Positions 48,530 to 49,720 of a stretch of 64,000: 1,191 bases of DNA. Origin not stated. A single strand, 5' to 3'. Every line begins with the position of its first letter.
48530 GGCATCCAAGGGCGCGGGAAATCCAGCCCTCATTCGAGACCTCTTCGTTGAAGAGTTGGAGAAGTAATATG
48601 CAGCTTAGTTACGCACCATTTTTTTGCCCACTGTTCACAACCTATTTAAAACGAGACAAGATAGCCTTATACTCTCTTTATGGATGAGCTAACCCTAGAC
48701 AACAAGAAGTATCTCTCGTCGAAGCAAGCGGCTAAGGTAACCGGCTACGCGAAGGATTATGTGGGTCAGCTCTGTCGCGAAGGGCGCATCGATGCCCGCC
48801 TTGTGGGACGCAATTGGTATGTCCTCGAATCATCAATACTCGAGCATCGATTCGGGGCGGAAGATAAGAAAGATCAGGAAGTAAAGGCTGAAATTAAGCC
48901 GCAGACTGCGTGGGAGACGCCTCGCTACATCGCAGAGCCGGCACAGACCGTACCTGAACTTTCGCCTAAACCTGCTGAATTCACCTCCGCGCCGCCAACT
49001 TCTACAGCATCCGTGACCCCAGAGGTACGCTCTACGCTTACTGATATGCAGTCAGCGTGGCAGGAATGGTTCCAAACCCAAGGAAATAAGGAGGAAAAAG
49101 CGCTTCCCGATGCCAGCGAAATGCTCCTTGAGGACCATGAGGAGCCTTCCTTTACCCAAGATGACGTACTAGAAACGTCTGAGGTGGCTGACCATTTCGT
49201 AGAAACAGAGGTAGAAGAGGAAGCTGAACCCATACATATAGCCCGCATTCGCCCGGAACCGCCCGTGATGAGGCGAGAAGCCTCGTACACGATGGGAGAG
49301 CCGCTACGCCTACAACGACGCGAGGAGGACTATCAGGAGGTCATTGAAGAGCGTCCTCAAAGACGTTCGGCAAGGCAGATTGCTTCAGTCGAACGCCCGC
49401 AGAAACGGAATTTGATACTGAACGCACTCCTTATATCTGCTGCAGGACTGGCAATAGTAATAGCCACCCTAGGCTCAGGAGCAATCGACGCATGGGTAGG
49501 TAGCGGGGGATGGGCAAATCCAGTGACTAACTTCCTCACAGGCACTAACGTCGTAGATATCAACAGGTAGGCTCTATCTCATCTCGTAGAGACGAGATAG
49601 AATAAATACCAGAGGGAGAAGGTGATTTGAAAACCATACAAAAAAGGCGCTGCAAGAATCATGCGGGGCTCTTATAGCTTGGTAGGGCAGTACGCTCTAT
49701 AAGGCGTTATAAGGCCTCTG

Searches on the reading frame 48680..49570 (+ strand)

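Call 36: search_protein_families(library=pfam, proteins=[window:48680-49570:+], max_evalue=0.001)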
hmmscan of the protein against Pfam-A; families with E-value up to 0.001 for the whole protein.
window:48680-49570:+ (296 aa): 1 family
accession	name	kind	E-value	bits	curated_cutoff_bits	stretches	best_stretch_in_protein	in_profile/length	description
PF12728.13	HTH_17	-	6.2e-06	26.8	27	1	11-55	1-45/51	Helix-turn-helix domain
